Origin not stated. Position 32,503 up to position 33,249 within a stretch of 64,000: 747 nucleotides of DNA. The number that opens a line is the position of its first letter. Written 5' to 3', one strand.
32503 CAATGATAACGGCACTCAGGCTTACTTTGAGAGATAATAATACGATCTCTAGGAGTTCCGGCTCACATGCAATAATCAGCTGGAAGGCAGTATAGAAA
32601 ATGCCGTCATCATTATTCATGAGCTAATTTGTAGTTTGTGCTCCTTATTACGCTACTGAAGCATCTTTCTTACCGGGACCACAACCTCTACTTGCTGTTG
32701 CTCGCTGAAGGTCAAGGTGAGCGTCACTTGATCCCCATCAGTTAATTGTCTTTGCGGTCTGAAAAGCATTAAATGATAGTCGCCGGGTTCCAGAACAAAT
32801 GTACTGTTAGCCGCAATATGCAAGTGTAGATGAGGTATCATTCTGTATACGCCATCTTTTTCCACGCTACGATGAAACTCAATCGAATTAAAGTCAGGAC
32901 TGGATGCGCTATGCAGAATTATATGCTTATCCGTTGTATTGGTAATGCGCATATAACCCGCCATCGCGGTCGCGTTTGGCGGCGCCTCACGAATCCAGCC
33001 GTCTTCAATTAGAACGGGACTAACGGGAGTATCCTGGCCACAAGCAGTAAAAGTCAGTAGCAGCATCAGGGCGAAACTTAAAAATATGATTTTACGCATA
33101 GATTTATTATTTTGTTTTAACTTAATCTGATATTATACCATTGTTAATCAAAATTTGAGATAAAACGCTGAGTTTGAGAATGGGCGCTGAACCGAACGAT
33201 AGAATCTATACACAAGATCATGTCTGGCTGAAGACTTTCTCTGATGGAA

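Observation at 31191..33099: Operon of a PCu(A)C copper chaperone with an importer-type ABC permease and ATPase but no substrate-binding protein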

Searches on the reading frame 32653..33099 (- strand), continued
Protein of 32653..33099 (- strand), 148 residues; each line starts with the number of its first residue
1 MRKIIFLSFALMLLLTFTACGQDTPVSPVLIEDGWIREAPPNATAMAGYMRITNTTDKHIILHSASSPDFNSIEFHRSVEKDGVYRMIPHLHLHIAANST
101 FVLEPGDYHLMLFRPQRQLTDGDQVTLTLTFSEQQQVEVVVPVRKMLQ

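Call 45: find_encoding_contigs(protein=P0339, flank=5000, max_places=2)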
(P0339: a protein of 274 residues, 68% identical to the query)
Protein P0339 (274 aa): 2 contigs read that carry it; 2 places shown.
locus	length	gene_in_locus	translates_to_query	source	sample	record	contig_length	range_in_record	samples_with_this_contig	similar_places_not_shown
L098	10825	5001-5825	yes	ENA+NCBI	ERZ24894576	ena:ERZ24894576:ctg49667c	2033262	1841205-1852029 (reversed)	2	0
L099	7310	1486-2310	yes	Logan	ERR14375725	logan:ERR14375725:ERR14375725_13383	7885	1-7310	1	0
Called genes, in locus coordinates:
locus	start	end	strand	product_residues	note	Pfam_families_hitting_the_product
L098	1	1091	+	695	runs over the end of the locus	PF03190:Thioredox_DsbH, PF13899:Thioredoxin_7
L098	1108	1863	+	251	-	PF01553:Acyltransferase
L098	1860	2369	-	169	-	PF00578:AhpC-TSA, PF08534:Redoxin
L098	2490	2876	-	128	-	PF01597:GCV_H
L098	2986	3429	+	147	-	PF04314:LpqE-like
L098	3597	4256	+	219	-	PF00528:BPD_transp_1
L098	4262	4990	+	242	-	PF02463:SMC_N (faint), PF00005:ABC_tran, PF13304:AAA_21 (faint)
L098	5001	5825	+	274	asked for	PF12849:PBP_like_2, PF13531:SBP_bac_11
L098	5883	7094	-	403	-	PF01266:DAO (faint), PF01494:FAD_binding_3, PF05834:Lycopene_cycl (faint), PF07992:Pyr_redox_2 (faint), PF13450:NAD_binding_8 (faint), PF08491:SE (weak)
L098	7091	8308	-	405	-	PF01266:DAO (weak), PF01494:FAD_binding_3, PF04820:Trp_halogenase (faint)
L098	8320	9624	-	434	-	PF05195:AMP_N, PF00557:Peptidase_M24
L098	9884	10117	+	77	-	PF06005:ZapB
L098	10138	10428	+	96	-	PF05164:ZapA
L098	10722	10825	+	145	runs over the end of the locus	PF01878:EVE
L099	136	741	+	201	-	PF00528:BPD_transp_1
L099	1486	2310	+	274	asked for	PF12849:PBP_like_2, PF13531:SBP_bac_11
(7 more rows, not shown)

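Call 49: search_solved_structures(query=window:32653-33099:-, max_evalue=0.01, show_alignments=2)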
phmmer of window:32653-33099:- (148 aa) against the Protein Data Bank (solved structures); distinct sequences matched with E-value up to 0.01: 9.
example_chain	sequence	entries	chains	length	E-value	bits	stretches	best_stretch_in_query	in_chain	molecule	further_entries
9yah_A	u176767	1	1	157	9.9e-14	54.7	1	26-141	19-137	Copper chaperone PCu(A)C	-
2k6w_A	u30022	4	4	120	1.2e-10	44.7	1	33-144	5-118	Putative uncharacterized protein TTHA1943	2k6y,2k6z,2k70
9rez_A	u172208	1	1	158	1e-08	38.5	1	28-144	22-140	Copper chaperone PCu(A)C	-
9rf0_A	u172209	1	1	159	1.1e-08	38.4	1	28-144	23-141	Copper chaperone PCu(A)C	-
1x9l_A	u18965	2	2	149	1.2e-08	38.3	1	26-147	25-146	CuI-DR1885 | Hypothetical protein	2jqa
3zja_A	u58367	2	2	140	2.2e-05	27.6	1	25-144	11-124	SL3965 | SCO3965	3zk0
6ft5_A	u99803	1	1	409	0.00014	25.1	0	28-60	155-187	alphaRep A3_A3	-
6p1g_A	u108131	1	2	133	0.00037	23.7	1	26-139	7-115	Copper chaperone PCu(A)C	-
6p1f_A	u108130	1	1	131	0.00039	23.6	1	26-139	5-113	Copper chaperone PCu(A)C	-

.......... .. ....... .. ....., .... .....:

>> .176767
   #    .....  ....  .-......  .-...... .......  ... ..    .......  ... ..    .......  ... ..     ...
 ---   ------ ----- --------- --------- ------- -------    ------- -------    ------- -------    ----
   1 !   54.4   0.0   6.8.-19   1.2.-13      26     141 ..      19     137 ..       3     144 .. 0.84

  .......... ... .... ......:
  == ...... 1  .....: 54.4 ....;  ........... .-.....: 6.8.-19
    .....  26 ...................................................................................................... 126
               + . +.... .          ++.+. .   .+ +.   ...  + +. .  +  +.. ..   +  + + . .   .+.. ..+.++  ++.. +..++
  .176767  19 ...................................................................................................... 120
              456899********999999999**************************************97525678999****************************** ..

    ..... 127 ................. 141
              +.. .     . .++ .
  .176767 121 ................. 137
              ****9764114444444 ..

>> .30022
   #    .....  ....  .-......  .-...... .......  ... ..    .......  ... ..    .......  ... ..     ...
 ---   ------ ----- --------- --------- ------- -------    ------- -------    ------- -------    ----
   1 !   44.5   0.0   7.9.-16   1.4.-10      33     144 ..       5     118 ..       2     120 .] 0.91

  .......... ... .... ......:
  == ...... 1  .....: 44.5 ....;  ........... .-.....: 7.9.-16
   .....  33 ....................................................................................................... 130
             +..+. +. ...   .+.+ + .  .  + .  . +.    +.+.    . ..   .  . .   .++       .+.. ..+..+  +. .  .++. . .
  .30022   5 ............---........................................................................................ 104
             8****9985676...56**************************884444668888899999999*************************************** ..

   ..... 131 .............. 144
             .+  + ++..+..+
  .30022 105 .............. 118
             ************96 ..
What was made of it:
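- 32653..33099 (-): PCu(A)C periplasmic Cu(I) chaperone, predicted lipoprotein (Cys20). Ligand motif His76-x10-Met87-x21-His109-x-Met111. Aligns to PDB PCuAC structures with the ligands in register (call 49).
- On PCu(A)C copper chaperone (PF04314): It is in register with 9yah and 2k6w (call 49).
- Checked: It aligns to solved PCuAC structures (9yah, 2k6w TTHA1943, 1x9l DR1885; call 49).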

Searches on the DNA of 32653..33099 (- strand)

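Call 50: search_rna_families(sources=[L091, L097, L098, L079, L046, L005], threshold=evalue, max_evalue=1)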
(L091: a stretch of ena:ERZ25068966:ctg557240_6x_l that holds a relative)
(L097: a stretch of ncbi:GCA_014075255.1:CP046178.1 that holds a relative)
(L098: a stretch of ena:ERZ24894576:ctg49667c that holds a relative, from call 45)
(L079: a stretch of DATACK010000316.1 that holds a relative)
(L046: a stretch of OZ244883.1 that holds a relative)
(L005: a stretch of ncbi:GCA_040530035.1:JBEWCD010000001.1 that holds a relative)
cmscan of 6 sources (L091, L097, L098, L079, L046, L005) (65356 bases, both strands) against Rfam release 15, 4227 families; matches with E-value up to 1: 1.
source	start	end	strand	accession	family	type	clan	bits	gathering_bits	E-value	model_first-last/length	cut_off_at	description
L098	10456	10638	+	RF00013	6S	Gene;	-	63.8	46.4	2.7e-10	1-187/187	no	6S / SsrS RNA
